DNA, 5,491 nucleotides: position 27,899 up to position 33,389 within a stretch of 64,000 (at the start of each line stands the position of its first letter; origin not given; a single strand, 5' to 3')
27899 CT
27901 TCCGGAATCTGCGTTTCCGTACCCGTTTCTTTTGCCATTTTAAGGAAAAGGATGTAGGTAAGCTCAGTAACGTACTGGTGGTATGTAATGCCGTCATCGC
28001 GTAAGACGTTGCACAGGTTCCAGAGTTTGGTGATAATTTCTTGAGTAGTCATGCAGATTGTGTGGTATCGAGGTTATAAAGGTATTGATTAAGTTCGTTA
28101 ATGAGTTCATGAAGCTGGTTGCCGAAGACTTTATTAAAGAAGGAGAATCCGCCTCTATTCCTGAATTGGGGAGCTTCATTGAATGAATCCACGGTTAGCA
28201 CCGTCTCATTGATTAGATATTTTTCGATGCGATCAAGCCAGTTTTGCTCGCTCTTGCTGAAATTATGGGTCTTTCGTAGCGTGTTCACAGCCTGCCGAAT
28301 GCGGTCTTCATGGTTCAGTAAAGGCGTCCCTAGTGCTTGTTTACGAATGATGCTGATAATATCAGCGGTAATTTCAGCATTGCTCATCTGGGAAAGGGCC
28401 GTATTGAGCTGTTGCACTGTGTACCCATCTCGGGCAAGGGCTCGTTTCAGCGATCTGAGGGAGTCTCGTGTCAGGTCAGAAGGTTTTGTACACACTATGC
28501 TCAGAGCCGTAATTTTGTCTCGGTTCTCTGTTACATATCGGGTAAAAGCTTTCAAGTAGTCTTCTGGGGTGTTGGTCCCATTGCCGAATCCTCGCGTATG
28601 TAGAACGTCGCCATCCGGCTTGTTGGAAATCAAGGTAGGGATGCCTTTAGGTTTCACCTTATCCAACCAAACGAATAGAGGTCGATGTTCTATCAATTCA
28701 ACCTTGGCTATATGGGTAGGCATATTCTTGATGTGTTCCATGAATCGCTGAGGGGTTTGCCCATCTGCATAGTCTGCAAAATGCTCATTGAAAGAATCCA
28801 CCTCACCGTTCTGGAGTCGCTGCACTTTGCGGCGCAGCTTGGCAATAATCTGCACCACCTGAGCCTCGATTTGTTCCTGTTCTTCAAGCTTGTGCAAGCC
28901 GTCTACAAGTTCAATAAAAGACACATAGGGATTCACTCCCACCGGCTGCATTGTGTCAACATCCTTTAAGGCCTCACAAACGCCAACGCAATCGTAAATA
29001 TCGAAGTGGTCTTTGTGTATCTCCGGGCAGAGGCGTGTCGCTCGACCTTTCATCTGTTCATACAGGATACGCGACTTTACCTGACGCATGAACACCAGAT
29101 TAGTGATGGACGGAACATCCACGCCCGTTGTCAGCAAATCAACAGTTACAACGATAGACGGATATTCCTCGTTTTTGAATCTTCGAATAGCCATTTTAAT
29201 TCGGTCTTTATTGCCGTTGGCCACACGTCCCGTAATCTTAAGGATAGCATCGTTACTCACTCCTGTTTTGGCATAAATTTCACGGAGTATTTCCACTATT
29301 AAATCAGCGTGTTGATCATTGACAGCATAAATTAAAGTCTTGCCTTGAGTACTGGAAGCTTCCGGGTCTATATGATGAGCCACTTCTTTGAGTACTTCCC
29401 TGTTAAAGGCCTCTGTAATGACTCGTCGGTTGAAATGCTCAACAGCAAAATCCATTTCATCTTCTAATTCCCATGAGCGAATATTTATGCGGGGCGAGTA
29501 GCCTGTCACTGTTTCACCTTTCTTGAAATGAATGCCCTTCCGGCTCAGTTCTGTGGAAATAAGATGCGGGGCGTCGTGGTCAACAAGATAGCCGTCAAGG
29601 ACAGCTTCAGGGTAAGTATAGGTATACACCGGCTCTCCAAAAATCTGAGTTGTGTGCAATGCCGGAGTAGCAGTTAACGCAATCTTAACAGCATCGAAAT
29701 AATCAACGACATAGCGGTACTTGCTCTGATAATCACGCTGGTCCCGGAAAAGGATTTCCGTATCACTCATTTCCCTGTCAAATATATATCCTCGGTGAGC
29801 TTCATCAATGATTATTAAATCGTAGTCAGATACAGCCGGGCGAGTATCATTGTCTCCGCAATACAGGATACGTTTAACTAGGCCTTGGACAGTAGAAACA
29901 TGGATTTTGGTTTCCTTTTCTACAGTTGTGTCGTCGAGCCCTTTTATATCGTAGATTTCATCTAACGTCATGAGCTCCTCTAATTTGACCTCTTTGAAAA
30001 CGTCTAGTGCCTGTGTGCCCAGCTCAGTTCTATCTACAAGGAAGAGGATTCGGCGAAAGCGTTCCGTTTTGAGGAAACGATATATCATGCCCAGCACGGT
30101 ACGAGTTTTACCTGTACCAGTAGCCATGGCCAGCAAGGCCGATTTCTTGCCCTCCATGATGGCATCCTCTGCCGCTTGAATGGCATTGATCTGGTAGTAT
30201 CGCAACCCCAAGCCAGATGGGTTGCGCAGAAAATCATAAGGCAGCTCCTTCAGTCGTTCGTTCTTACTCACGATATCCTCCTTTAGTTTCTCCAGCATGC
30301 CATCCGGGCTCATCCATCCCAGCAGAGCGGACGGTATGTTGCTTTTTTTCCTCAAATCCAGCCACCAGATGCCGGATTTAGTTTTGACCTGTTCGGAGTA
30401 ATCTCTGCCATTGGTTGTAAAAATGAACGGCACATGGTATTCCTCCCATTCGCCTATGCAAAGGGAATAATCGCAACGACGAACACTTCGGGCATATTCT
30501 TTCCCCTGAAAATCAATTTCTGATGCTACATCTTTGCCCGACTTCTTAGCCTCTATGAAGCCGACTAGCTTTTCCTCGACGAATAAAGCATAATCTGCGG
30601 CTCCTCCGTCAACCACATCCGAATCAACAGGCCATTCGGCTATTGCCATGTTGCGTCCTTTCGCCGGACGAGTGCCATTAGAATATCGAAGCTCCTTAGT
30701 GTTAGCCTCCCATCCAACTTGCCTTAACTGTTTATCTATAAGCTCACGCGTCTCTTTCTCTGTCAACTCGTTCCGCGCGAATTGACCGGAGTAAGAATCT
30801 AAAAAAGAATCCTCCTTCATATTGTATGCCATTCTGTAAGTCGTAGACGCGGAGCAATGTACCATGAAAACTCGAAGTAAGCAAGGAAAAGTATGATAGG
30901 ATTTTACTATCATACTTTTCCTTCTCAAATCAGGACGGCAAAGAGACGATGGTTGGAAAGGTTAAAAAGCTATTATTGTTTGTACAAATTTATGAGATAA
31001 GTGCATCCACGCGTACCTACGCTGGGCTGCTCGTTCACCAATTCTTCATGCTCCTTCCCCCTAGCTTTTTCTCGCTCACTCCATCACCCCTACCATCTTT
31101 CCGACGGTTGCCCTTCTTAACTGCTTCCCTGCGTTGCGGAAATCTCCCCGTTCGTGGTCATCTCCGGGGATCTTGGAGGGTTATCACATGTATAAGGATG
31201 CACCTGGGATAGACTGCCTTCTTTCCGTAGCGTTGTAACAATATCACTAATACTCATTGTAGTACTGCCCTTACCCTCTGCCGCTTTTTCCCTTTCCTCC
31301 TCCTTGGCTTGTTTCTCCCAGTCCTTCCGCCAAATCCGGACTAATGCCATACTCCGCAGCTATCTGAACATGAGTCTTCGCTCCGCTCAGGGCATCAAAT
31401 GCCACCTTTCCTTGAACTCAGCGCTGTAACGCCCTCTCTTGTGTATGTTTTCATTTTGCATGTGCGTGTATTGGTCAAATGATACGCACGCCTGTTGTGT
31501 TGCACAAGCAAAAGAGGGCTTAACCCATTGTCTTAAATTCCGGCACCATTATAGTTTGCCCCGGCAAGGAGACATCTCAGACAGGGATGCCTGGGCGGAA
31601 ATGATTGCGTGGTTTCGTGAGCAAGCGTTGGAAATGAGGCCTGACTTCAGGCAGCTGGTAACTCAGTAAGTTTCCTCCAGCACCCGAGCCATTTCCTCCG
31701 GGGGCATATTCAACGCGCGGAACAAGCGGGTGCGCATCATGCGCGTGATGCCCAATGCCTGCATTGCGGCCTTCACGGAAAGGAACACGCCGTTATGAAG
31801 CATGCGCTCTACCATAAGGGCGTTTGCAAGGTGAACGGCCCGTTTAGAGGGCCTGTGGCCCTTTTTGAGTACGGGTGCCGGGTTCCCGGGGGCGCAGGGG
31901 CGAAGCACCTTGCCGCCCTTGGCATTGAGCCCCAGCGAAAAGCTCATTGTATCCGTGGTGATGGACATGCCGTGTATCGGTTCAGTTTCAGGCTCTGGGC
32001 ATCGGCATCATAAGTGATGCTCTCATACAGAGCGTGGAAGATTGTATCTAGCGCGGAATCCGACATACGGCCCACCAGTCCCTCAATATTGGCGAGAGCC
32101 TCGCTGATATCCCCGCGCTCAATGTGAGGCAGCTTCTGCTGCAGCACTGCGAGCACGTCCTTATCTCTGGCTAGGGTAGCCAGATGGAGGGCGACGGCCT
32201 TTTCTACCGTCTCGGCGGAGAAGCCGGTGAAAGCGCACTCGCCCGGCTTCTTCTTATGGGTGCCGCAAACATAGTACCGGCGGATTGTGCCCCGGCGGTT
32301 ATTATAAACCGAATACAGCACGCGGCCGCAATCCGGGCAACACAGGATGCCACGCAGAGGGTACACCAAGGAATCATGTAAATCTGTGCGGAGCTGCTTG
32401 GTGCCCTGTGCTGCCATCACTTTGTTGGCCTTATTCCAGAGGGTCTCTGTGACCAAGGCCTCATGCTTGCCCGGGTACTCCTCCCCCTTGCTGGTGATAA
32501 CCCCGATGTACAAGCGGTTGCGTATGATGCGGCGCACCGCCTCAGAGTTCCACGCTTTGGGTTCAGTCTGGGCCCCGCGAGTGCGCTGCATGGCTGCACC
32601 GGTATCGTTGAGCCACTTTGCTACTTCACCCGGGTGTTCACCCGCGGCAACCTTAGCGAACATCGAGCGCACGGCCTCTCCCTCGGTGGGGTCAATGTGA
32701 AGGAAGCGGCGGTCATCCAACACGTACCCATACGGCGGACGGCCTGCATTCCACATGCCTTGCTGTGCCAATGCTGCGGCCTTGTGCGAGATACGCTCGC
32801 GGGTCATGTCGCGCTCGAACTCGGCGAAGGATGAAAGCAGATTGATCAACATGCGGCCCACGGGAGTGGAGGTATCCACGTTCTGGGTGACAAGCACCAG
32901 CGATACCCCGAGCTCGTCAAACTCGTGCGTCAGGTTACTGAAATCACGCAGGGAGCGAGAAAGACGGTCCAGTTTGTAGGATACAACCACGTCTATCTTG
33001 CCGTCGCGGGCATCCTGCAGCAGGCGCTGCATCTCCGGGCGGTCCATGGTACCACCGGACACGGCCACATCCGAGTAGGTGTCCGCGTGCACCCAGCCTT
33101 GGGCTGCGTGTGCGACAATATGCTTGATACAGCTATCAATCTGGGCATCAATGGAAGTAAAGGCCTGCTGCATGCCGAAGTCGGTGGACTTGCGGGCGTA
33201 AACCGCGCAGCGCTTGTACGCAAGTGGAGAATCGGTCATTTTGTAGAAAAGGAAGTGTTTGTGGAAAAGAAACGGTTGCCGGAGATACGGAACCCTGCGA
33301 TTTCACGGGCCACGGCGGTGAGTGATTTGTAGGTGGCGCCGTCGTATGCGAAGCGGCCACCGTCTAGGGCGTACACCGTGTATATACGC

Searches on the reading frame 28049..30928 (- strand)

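Call 27: search_protein_families(library=pfam, proteins=[window:28049-30928:-], max_evalue=0.01)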
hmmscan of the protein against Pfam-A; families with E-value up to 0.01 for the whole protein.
window:28049-30928:- (959 aa): 7 families
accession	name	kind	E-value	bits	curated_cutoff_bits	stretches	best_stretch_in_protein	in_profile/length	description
PF08463.15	EcoEI_R_C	-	9.1e-41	140.1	24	1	789-951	1-163/163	EcoEI R protein C-terminal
PF04851.21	ResIII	-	4.8e-32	111.6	22.5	1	241-423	3-163/164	Type III restriction enzyme, res subunit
PF18766.7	SWI2_SNF2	-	1e-16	61.7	26.7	1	245-450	1-187/221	SWI2/SNF2 ATPase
PF00270.35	DEAD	-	1e-10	42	26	1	253-380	7-129/167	DEAD/DEAH box helicase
PF00271.37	Helicase_C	-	3e-10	40.8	23.5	1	524-633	11-109/110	Helicase conserved C-terminal domain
PF04313.20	HSDR_N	-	1.3e-05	25.6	25.1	1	55-177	2-187/198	Type I restriction enzyme R protein N terminus (HSDR_N)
PF13245.12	AAA_19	-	0.0047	17.5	25.1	0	261-377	11-99/134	AAA domain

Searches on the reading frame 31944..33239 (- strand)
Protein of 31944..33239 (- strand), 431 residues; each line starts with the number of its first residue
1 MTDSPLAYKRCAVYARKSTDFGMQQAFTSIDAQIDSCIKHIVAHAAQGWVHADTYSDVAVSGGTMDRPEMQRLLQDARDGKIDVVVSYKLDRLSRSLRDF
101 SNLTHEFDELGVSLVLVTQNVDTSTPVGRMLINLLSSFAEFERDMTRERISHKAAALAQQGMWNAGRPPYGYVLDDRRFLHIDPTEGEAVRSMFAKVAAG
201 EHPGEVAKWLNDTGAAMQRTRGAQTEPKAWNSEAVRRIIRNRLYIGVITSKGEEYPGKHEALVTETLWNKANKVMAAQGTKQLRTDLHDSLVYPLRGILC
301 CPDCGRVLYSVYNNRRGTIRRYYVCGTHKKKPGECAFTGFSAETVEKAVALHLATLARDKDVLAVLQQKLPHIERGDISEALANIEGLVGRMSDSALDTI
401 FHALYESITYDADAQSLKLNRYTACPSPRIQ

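Call 27: search_protein_families(library=pfam, proteins=[window:31944-33239:-], max_evalue=0.01)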
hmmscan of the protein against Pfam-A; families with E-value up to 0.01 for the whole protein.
window:31944-33239:- (431 aa): 3 families
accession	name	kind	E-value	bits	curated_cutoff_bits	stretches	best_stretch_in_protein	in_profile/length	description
PF00239.26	Resolvase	-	1.1e-38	133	23.3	1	12-163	2-145/145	Resolvase, N terminal domain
PF07508.19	Recombinase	-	6.7e-17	62.1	21.1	1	184-276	1-100/102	Recombinase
PF13408.12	Zn_ribbon_recom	-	3.2e-11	43.9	25.3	1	294-350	1-54/58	Recombinase zinc beta ribbon domain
